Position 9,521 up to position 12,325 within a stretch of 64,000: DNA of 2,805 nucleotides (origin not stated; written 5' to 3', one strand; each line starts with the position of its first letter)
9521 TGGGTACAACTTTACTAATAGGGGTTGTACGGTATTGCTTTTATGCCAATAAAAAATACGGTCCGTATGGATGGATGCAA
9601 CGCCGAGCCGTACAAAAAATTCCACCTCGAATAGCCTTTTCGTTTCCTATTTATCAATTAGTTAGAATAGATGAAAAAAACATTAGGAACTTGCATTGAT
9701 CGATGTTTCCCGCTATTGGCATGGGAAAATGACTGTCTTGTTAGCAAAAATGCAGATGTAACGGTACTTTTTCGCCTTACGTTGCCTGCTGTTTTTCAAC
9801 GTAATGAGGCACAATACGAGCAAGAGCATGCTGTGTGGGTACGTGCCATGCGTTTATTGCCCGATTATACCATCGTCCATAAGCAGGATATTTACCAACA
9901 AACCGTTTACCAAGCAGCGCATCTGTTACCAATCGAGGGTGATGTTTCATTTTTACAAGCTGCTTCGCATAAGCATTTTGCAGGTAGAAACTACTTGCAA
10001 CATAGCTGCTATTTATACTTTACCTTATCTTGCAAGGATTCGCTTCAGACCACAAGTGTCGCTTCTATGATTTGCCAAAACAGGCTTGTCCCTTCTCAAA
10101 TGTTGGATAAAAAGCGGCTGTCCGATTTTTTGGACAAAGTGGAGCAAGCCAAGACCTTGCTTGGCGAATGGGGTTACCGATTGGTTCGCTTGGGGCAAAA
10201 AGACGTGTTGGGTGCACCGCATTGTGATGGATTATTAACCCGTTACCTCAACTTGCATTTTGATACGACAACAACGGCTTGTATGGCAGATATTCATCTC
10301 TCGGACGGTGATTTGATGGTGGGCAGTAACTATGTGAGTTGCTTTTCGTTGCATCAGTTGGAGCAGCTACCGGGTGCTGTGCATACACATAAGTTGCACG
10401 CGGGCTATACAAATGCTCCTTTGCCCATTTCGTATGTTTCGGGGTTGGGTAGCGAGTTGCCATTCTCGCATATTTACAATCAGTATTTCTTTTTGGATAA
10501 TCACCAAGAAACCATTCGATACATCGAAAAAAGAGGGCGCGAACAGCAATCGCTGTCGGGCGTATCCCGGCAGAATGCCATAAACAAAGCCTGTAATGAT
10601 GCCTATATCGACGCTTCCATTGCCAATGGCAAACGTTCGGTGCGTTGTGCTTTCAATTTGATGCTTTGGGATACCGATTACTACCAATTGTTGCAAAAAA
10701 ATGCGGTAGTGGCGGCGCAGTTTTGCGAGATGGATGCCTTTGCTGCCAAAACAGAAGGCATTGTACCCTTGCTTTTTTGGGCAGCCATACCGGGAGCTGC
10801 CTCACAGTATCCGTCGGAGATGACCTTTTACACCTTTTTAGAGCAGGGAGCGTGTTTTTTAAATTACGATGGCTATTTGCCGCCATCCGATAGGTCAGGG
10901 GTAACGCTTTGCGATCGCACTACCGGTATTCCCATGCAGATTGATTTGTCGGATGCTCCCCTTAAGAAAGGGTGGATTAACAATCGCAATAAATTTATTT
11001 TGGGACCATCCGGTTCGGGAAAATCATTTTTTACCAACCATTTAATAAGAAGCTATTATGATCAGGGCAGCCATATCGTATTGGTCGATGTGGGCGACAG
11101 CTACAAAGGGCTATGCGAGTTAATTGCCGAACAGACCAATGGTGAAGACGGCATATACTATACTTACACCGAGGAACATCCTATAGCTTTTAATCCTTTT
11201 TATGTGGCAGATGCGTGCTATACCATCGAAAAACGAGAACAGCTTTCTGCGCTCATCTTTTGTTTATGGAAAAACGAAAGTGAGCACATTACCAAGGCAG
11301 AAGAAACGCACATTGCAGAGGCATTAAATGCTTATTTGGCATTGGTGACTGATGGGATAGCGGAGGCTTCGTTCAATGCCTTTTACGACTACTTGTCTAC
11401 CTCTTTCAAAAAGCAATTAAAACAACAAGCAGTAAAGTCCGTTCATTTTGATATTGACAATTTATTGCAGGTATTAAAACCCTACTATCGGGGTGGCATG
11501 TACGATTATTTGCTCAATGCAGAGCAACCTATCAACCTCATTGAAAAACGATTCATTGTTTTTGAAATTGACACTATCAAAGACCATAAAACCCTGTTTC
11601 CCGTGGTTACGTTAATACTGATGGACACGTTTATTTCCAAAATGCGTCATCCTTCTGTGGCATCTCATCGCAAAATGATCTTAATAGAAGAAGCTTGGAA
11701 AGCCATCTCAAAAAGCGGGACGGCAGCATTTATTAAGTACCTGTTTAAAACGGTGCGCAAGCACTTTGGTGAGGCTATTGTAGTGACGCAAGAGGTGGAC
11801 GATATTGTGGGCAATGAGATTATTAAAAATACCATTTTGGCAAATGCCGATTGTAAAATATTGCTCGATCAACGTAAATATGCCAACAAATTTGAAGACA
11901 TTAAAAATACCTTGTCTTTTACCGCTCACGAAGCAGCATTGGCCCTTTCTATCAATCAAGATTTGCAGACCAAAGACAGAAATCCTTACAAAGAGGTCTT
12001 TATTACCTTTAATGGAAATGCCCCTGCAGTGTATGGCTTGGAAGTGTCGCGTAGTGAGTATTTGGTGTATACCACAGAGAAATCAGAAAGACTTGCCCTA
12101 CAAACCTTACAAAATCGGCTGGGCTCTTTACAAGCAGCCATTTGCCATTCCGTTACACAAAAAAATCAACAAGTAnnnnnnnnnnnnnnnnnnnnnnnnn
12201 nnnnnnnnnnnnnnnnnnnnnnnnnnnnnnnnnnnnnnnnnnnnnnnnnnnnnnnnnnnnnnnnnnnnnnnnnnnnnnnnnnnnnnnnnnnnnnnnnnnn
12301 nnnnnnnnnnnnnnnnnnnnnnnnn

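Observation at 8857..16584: Orphan Bacteroides-type T4SS operon lacking any DNA-processing, coupling or integration genes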

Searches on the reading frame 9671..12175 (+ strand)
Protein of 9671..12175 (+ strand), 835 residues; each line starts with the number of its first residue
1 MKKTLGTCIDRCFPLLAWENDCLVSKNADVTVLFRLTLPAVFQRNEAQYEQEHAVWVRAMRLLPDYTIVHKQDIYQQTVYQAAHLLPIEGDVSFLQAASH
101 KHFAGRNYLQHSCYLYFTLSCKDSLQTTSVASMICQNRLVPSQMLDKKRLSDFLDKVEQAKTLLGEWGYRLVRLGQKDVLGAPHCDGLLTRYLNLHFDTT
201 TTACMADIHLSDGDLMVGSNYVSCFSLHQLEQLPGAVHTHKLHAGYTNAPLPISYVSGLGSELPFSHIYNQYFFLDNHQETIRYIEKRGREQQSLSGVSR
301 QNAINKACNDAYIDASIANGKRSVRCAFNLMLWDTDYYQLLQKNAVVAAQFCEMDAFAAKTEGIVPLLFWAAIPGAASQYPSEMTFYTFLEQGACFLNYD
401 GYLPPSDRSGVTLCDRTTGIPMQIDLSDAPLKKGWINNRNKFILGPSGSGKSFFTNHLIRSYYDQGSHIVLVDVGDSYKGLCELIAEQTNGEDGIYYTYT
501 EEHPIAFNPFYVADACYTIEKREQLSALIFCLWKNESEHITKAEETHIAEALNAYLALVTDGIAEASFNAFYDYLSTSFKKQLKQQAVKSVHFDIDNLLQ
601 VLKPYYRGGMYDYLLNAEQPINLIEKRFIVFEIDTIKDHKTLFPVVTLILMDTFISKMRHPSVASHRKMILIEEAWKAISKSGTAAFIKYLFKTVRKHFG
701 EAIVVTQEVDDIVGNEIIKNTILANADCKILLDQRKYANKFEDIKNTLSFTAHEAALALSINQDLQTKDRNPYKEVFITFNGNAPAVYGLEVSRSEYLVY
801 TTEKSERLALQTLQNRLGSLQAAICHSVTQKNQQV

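Call 10: search_protein_families(library=pfam, proteins=[window:9671-12175:+], max_evalue=0.01)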
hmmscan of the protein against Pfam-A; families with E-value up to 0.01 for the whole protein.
window:9671-12175:+ (835 aa): 6 families
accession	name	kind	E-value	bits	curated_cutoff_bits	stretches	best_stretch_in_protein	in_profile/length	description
PF19044.6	P-loop_TraG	-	1.3e-176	587.7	25.8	1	410-829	1-411/413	TraG P-loop domain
PF12991.12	DUF3875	-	9e-14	51.6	27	1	9-53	8-52/53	Domain of unknown function, B. Theta Gene description (DUF3875)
PF01935.23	DUF87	-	3e-06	27.9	23.2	1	443-600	28-171/220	Helicase HerA, central domain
PF12846.13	AAA_10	-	6.3e-06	25.9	27.5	1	434-719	17-292/362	AAA-like domain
PF20720.3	nSTAND3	-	0.00086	19.5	27.2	0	439-472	18-51/155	Novel STAND NTPase 3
PF13401.12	AAA_22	-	0.0033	18.2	27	0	442-491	9-60/130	AAA domain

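Call 11: search_protein_families(library=ncbifam, proteins=[window:9671-12175:+], max_evalue=0.01)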
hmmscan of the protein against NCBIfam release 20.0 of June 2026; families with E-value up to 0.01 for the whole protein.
window:9671-12175:+ (835 aa): 11 families
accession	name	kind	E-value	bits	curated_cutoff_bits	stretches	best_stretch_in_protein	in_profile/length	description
TIGR03783.1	Bac_Flav_CT_G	subfamily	2.5e-275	915.5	261.55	1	7-826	8-824/829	TraG family conjugative transposon ATPase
TIGR02746.1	TraC-F-type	equivalog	4.6e-54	183.6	567.05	1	435-827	428-796/800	type IV secretion system protein TraC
NF010278.0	PRK13721.1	subfamily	5.4e-29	100.7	1177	1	437-737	478-764/874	type IV secretion system protein TraC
TIGR00929.1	VirB4_CagE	subfamily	3.8e-25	88.3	643.1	1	411-739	413-706/792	VirB4 family type IV secretion/conjugal transfer ATPase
NF045975.1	VirB4_plasma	equivalog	4.1e-20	71.1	590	2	571-732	657-830/894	Mbov_0397 family ICE element conjugal transfer ATPase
NF010447.0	PRK13873.1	equivalog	2.8e-15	55.3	1020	1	441-736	444-706/815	conjugal transfer protein TrbE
NF045971.1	conju_CD1110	equivalog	9.6e-15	53.9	325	1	436-752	413-709/752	VirB4-like conjugal transfer ATPase, CD1110 family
NF010466.0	PRK13891.1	subfamily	1e-10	40.2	1322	1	441-734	491-754/852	conjugal transfer protein TrbE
NF010473.0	PRK13898.1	equivalog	1.1e-09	36.9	1050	1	262-741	278-717/801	type IV secretion system ATPase VirB4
NF010404.0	PRK13830.1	subfamily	4.1e-05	21.5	810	1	510-719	502-705/818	conjugal transfer protein TrbE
NF041017.1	DNA_import_CedB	equivalog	0.00034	19.4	700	0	618-716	425-523/590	DNA import protein CedB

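Call 12: find_encoding_contigs(protein=window:9671-12175:+, flank=10000, max_places=10)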
Protein window:9671-12175:+ (835 aa): 1 contig read that carries it; 1 place shown.
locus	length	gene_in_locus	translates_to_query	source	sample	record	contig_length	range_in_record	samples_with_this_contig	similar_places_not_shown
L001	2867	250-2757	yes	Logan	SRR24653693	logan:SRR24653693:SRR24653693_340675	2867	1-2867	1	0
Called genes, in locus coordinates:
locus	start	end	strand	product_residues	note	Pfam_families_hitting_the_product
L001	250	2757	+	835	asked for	PF12991:DUF3875, PF19044:P-loop_TraG, PF01935:DUF87 (weak), PF12846:AAA_10 (faint)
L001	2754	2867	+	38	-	?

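Call 13: find_related_loci(query=window:9671-12175:+, collection=genome_contigs, flank=10000)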
Query window:9671-12175:+ (835 aa) in genome_contigs; peptide patterns used: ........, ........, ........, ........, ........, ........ (x = any residue, [..] = any of these).
155 stretches matched a pattern; 85 encode a relative of the query (tblastn E <= 1e-3); the best 80 are kept; 79 distinct loci.
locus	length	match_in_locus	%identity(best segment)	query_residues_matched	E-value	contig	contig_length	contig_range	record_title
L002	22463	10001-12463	69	1-824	0e+0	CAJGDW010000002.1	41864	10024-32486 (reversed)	MAG: Paludibacteraceae bacterium isolate MAG47 genome assembly, contig: k141_773421_length_41864_cov_26.7434, whole geno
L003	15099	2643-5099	69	1-824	0e+0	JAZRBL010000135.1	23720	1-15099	MAG: Candidatus Enterocola sp. isolate T1900045129_TC20190123.MAGScoT_cleanbin_000004 SGB_4872_k141_197768, whole genome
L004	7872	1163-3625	69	1-824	0e+0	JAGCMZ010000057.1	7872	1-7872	MAG: Paludibacteraceae bacterium isolate RGIG9939 Yak_Rectum.Co__c874532, whole genome shotgun sequence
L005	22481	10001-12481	70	1-829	0e+0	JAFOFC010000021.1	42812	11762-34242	MAG: Paludibacteraceae bacterium isolate RGIG410 Dairy_cattle_Colon-5__c188860, whole genome shotgun sequence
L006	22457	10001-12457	58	9-831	0e+0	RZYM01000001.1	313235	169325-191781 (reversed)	MAG: Bacteroidia bacterium isolate INTA.AUR.014 contig-100_0, whole genome shotgun sequence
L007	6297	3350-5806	58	9-831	0e+0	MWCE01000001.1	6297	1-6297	MAG: Bacteroidetes bacterium ADurb.Bin234 BWY27_contig000001, whole genome shotgun sequence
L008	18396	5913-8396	68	1-832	0e+0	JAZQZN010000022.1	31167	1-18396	MAG: Candidatus Enterocola sp. isolate T1900045154_TC20190148.MAGScoT_cleanbin_000001 SGB_4967_k141_101696, whole genome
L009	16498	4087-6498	59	18-824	0e+0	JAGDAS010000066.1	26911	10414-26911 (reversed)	MAG: Paludibacteraceae bacterium isolate RGIG10296 Yak_Rumen.Co__c3464572, whole genome shotgun sequence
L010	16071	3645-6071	58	13-824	0e+0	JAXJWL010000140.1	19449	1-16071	MAG: Paludibacteraceae bacterium isolate DOME_MAG_6324 6324_C0410_k141_359776, whole genome shotgun sequence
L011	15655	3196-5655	57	9-831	0e+0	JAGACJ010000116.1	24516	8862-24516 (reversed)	MAG: Paludibacteraceae bacterium isolate RGIG8314 Water_buffalos_Rumen.Co__c5299940, whole genome shotgun sequence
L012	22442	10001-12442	57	13-829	0e+0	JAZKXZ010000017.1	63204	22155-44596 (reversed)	MAG: Candidatus Enterocola sp. isolate T1900045110_TC20190104.MAGScoT_cleanbin_000001 SGB_4791_k141_1378038, whole genom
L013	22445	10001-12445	58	9-824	0e+0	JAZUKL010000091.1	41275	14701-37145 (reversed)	MAG: Candidatus Enterocola sp. isolate T1900045249_TH20190019.MAGScoT_cleanbin_000014 SGB_5726_k141_194641, whole genome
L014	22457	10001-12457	56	3-824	0e+0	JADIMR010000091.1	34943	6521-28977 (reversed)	MAG: Candidatus Enterocola intestinipullorum isolate D3-1215 D3M36__C391386_L34943_SRR9113722, whole genome shotgun sequ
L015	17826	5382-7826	56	9-824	0e+0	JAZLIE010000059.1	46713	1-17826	MAG: Candidatus Enterocola sp. isolate T1900044979_TA20190041.MAGScoT_cleanbin_000009 SGB_4073_k141_459202, whole genome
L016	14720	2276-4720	58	9-824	0e+0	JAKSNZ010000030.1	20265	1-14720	MAG: Paludibacteraceae bacterium isolate Horse_feces164 MAG164_30, whole genome shotgun sequence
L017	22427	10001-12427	57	13-824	0e+0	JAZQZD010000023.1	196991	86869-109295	MAG: Candidatus Enterocola sp. isolate T1900045158_TC20190152.MAGScoT_cleanbin_000001 SGB_4998_k141_1602555, whole genom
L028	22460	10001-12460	47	6-824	0e+0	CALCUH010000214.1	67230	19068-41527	MAG TPA_asm: uncultured Bacteroidales bacterium isolate SRR6425797_bin.114_CONCOCT_v1.1_MAG genome assembly, contig: ERZ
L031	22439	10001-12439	47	9-826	0e+0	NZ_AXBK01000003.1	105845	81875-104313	Adhaeribacter aquaticus DSM 16391 AdhaqDRAFT_Scaffold2.3_C, whole genome shotgun sequence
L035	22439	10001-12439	46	9-824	0e+0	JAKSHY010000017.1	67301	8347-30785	MAG: Lachnospiraceae bacterium isolate Horse_feces7 MAG007_17, whole genome shotgun sequence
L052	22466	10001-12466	47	9-830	0e+0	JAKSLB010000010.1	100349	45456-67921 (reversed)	MAG: Paludibacteraceae bacterium isolate Horse_feces88 MAG088_10, whole genome shotgun sequence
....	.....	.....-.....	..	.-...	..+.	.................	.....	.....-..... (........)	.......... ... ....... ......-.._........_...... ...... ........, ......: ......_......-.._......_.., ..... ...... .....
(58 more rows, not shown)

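Call 20: search_protein_families(library=pfam, proteins=[L017:574-1485:+, L017:1516-2385:-, L017:2394-2843:-, L017:2900-4705:-, L017:4721-5236:-, L017:5322-7196:-, L017:7196-7621:-, L017:7630-8862:-, L017:16860-17402:+, L017:17422-21348:+], max_evalue=0.0001)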
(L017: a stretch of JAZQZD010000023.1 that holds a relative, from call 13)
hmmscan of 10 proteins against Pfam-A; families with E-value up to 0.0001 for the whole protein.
L017:574-1485:+ (304 aa): 3 families
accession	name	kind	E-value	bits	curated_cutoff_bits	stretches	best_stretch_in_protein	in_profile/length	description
PF02518.31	HATPase_c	-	1.4e-22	80.7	26.4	1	196-302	4-108/111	Histidine kinase-, DNA gyrase B-, and HSP90-like ATPase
PF00512.31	HisKA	-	2.3e-09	37.6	26.9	1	82-148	2-66/66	His Kinase A (phospho-acceptor) domain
PF13589.12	HATPase_c_3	-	3.8e-05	24.2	25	0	207-271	12-77/137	Histidine kinase-, DNA gyrase B-, and HSP90-like ATPase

L017:1516-2385:- (289 aa): 1 family
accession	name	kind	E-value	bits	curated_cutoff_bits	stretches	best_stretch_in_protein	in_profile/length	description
PF01791.15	DeoC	-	4.9e-20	72.6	23.8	1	74-243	33-202/229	DeoC/LacD family aldolase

L017:2394-2843:- (149 aa): 1 family
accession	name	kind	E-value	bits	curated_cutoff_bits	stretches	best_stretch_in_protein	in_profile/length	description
PF02580.21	Tyr_Deacylase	-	5.4e-60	202.3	25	1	1-144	1-144/144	D-Tyr-tRNA(Tyr) deacylase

L017:2900-4705:- (601 aa): 4 families
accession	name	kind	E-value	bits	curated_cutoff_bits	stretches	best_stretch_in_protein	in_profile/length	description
PF08459.17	UvrC_RNaseH_dom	-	1.7e-55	187.7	22.3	1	379-531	1-159/159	UvrC RNAse H endonuclease domain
PF01541.30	GIY-YIG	-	5.8e-13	49.4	22.6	1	17-92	2-78/78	GIY-YIG catalytic domain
PF22920.2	UvrC_RNaseH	-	6.4e-11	42.6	24.3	1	254-354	1-112/116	UvrC Ribonuclease H-like domain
PF14520.12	HHH_5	-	2.6e-06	28.3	27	1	545-584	2-42/57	Helix-hairpin-helix domain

L017:4721-5236:- (171 aa): 2 families
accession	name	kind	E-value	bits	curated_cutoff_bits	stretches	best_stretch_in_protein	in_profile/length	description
PF00156.33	Pribosyltran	-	3e-16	59.6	26.3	1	26-142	5-118/158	Phosphoribosyl transferase domain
PF14681.12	UPRTase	-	2.2e-05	24.5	27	1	108-159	118-168/206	Uracil phosphoribosyltransferase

L017:5322-7196:- (624 aa): 4 families
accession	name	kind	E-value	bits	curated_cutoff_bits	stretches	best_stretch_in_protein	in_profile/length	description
PF01134.28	GIDA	-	5.6e-156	519.9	22.1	1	5-395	1-390/391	Glucose inhibited division protein A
PF13932.14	SAM_GIDA_C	-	5.3e-22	77.8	27.1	1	563-619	1-57/57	tRNA modifying enzyme MnmG/GidA C-terminal helical bundle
PF21680.2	GIDA_C_1st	-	2.5e-16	60.6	24.7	1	457-559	1-96/96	tRNA modifying enzyme MnmG/GidA C-terminal helical domain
PF12831.13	FAD_oxidored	-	1.4e-06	28.3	27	1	5-33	1-29/416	FAD dependent oxidoreductase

L017:7196-7621:- (141 aa): 1 family
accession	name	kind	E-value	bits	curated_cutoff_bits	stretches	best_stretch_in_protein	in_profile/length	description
PF02130.23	YbeY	-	3.3e-28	98.6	25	1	18-133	11-127/129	Endoribonuclease YbeY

L017:7630-8862:- (410 aa): 1 family
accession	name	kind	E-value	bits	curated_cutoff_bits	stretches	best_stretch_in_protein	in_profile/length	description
PF07670.19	Gate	-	1.7e-20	73.8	29.6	2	50-158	2-98/104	Nucleoside recognition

L017:16860-17402:+ (181 aa): 0 families

L017:17422-21348:+ (1309 aa): 0 families

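Call 30: search_protein_families(library=pfam, proteins=[L035:4417-5739:-, L035:5761-6192:-, L035:7198-7959:+, L035:18066-18902:+, L035:18908-19438:+, L035:19435-20346:+, L035:20882-22282:+, L031:1025-3178:-, L031:3206-5638:-, L028:4030-6207:-], max_evalue=0.001)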
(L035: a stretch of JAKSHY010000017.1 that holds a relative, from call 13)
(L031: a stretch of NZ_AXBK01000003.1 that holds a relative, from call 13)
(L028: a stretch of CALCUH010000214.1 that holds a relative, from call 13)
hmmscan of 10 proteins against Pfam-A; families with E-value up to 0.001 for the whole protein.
L035:4417-5739:- (440 aa): 2 families
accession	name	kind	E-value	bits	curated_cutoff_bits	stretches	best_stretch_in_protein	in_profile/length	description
PF14284.11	PcfJ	-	5.3e-39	133.8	25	1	266-418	1-146/147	PcfJ-like protein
PF12773.13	DZR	-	0.0007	20.1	27.3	0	39-82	8-38/45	Double zinc ribbon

L035:5761-6192:- (143 aa): 1 family
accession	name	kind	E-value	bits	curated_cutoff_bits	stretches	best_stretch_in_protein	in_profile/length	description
PF14058.11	PcfK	-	4.9e-40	137.3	27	1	9-143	2-138/139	PcfK-like protein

L035:7198-7959:+ (254 aa): 5 families
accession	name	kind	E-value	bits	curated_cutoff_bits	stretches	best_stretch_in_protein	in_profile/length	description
PF13614.12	AAA_31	-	3.7e-14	53.5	27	1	1-143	1-147/177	AAA domain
PF01656.29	CbiA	-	9.5e-13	48.6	25.4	1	4-207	1-107/125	CobQ/CobB/MinD/ParA nucleotide binding domain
PF09140.17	MipZ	-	2e-07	31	20.7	1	3-123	2-110/262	ATPase MipZ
PF10609.15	ParA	-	5.9e-06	26.3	27.1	1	2-59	4-60/246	NUBPL iron-transfer P-loop NTPase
PF07015.17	VirC1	-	1e-05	25.5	24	0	1-50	1-48/231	VirC1 protein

L035:18066-18902:+ (279 aa): 0 families

L035:18908-19438:+ (177 aa): 2 families
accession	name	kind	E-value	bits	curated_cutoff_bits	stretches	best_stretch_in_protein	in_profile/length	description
PF13505.12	OMP_b-brl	-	4.2e-06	27.5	28.7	1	13-175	4-173/175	Outer membrane protein beta-barrel domain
PF10626.15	TraO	-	4.3e-06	27.1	25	1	36-176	12-167/168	Conjugative transposon protein TraO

L035:19435-20346:+ (304 aa): 1 family
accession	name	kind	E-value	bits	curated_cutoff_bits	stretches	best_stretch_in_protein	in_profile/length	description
PF02661.23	Fic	-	7.3e-17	62.4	24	1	99-211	2-92/93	Fic/DOC family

L035:20882-22282:+ (467 aa): 2 families
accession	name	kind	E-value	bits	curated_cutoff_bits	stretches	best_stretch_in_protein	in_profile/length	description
PF07804.18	HipA_C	-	8e-46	156.8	30.5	1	167-405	1-208/213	HipA-like C-terminal domain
PF13657.11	Couple_hipA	-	4.9e-16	59.5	22.5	1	7-115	3-98/99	HipA N-terminal domain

L031:1025-3178:- (717 aa): 4 families
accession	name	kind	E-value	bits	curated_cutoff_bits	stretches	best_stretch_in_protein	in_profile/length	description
PF14293.11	YWFCY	-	8.6e-45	152.7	24.4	1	54-197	1-143/144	YWFCY protein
PF12696.13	TraG-D_C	-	2.1e-13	50.8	22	1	510-621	4-125/126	TraM recognition site of TraD and TraG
PF02534.20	T4SS-DNA_transf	-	5e-13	49.2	20.1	1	240-607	36-406/468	Type IV secretory system Conjugative DNA transfer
PF10412.15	TrwB_AAD_bind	-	1.8e-09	37.4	20.5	1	496-632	234-378/387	Type IV secretion-system coupling protein DNA-binding domain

L031:3206-5638:- (810 aa): 1 family
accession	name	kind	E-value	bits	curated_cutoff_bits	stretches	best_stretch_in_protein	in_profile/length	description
PF03432.20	Relaxase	-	4.9e-31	108.2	24.6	1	36-147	18-132/132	MobA/VirD2-like, nuclease domain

L028:4030-6207:- (725 aa): 1 family
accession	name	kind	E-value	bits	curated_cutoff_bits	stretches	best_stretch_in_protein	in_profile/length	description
PF03432.20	Relaxase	-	4e-25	89.1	24.6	1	42-154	16-132/132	MobA/VirD2-like, nuclease domain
